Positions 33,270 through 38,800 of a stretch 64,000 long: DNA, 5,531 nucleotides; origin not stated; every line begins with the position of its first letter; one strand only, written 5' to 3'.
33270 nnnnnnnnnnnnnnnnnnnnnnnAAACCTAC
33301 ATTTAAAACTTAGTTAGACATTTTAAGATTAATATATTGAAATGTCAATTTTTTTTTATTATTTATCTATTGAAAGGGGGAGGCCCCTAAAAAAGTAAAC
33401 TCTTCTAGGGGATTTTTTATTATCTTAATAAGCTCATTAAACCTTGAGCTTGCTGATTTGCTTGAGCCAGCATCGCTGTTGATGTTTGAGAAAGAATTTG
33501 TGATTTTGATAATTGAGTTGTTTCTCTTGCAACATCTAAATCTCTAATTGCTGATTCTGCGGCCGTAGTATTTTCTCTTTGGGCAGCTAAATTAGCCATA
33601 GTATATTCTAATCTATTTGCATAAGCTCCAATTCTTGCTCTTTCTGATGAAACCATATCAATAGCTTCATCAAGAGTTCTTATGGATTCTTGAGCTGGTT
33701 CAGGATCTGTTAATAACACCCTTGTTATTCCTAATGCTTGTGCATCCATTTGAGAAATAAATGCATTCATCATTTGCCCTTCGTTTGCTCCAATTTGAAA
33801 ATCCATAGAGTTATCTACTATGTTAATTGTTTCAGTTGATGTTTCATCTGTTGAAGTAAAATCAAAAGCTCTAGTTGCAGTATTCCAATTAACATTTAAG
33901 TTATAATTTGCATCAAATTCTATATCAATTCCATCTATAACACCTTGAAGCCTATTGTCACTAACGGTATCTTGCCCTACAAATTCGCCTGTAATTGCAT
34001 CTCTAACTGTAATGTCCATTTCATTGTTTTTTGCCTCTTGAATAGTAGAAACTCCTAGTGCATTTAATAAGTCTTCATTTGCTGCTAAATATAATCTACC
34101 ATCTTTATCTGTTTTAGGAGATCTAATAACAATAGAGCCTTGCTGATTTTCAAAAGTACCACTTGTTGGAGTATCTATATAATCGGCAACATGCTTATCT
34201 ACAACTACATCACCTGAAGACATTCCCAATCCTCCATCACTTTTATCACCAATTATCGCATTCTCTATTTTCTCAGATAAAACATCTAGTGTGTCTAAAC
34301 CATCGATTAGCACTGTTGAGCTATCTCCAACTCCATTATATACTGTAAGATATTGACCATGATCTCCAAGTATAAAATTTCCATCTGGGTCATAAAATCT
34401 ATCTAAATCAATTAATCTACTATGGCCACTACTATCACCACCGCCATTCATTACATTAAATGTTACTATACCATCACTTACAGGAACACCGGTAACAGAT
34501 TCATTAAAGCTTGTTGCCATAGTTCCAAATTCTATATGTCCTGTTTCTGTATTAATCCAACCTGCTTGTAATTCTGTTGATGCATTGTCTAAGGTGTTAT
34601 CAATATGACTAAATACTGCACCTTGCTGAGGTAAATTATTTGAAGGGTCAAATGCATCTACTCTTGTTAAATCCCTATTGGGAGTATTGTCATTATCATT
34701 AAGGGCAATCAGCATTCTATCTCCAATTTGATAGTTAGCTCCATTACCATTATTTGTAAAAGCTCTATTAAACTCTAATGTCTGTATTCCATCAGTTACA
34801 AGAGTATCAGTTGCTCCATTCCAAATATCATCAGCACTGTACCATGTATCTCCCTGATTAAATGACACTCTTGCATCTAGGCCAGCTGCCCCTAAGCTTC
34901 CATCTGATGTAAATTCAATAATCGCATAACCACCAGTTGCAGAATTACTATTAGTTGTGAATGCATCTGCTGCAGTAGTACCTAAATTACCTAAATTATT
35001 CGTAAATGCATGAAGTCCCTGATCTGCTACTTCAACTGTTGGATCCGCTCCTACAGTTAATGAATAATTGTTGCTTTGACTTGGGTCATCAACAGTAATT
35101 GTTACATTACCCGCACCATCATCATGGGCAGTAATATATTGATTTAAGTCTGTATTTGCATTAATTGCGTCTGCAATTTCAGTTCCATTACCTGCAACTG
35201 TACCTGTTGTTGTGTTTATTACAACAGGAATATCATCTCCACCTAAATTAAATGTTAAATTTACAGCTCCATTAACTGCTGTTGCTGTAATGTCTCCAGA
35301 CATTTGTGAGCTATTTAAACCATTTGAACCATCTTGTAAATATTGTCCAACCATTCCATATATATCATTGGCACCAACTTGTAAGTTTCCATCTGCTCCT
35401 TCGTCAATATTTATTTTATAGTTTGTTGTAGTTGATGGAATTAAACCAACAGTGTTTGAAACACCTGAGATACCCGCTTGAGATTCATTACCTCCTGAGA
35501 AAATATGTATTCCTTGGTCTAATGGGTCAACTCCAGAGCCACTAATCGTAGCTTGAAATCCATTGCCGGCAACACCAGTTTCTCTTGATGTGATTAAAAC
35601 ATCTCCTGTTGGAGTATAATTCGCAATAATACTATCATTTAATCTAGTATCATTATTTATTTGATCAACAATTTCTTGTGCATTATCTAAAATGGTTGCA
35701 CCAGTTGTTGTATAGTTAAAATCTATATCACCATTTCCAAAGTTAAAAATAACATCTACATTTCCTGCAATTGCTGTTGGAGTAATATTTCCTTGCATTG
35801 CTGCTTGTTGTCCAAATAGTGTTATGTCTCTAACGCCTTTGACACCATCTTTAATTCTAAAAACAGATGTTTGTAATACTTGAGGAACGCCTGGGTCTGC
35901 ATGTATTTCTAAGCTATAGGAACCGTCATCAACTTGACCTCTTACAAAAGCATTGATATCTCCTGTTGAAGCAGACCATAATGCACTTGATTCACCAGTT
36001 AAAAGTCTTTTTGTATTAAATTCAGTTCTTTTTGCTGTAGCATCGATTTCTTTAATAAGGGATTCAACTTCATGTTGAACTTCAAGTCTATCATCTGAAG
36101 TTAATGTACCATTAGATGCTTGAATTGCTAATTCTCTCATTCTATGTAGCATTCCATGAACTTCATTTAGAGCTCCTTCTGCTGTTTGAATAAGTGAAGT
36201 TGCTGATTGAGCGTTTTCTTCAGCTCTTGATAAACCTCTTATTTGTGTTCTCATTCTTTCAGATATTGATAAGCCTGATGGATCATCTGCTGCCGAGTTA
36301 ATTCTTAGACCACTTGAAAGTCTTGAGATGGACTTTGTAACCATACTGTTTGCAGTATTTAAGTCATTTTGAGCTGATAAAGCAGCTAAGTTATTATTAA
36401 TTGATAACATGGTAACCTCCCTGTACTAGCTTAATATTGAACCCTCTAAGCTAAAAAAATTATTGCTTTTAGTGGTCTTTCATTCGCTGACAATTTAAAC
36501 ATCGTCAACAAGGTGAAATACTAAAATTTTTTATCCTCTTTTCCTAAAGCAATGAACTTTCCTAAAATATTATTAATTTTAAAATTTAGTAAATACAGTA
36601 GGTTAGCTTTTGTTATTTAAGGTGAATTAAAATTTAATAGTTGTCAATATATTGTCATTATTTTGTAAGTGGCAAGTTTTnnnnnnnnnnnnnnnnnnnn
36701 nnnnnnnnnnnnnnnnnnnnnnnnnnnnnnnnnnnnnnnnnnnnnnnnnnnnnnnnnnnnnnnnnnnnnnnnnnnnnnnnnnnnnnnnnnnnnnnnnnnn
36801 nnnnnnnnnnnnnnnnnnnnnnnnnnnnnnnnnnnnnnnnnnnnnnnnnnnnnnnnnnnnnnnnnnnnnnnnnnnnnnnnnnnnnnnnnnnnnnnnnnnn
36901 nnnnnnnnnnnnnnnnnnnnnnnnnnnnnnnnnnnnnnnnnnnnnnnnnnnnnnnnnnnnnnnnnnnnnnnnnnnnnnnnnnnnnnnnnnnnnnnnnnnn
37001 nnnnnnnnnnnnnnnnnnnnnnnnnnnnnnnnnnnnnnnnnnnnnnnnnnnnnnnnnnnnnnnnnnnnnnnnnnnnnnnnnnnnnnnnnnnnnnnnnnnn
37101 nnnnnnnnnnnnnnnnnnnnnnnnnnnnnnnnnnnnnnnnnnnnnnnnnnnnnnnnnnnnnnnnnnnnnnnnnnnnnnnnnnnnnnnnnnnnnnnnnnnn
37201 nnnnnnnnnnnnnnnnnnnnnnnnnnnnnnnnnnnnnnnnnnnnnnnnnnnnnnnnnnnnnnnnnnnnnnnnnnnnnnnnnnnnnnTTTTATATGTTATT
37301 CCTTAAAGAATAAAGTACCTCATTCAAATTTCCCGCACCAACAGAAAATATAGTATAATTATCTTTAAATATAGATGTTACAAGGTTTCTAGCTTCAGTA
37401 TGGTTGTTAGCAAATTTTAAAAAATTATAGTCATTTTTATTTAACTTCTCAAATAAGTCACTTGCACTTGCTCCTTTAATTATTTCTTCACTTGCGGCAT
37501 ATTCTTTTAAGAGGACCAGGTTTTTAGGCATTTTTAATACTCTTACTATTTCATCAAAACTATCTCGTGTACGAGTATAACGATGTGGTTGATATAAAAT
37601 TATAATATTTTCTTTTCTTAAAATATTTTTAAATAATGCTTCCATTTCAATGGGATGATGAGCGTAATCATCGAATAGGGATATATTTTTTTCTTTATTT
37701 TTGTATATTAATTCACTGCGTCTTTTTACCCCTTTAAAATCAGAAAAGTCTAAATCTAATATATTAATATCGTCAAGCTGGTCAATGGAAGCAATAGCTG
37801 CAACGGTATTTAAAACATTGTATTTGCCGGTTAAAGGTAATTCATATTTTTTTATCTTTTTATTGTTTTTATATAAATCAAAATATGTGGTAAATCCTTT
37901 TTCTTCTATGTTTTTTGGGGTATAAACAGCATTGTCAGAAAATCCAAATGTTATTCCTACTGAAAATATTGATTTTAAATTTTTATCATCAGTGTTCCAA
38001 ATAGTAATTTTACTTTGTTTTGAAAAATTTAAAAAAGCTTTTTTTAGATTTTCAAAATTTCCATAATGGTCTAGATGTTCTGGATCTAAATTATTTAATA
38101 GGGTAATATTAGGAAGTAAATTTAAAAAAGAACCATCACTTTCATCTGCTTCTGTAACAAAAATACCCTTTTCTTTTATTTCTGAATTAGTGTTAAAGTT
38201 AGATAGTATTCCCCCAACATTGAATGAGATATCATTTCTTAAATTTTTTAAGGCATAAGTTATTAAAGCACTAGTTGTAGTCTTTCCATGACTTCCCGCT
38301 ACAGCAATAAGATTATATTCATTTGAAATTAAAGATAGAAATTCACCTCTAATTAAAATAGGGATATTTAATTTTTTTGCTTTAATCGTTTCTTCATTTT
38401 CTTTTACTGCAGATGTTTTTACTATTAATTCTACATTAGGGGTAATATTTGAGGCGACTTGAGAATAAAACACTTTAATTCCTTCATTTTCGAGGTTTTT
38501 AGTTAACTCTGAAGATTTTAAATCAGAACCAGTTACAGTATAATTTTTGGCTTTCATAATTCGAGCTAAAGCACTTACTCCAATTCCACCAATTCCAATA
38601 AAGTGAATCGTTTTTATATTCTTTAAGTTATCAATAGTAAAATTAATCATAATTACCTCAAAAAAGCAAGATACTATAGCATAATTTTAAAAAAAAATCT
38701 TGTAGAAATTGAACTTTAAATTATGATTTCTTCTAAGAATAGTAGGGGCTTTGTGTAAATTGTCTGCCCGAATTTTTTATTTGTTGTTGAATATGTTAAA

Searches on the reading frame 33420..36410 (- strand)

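Call 38: search_protein_families(library=pfam, proteins=[window:33420-36410:-], max_evalue=0.0001)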
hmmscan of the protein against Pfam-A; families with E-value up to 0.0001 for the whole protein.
window:33420-36410:- (996 aa): 2 families
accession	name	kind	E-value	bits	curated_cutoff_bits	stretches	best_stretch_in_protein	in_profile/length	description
PF00669.25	Flagellin_N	-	3.7e-39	134.4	26.6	1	4-140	1-137/139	Bacterial flagellin N-terminal helical region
PF00700.27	Flagellin_C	-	4.7e-23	81.7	23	1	911-995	2-86/86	Bacterial flagellin C-terminal helical region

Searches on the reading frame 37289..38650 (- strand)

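Call 67: search_protein_families(library=pfam, proteins=[window:37289-38650:-], max_evalue=0.0001)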
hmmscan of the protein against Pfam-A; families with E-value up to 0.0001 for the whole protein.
window:37289-38650:- (453 aa): 3 families
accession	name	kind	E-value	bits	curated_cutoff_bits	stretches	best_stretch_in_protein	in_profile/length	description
PF08245.18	Mur_ligase_M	-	5.2e-22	79.2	24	1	117-288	1-199/200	Mur ligase middle domain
PF01225.30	Mur_ligase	-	7e-21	74.8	21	1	14-112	1-94/95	Mur ligase family, catalytic domain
PF02875.26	Mur_ligase_C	-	1.4e-08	36.1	28.4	1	310-440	1-127/127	Mur ligase, glutamate ligase domain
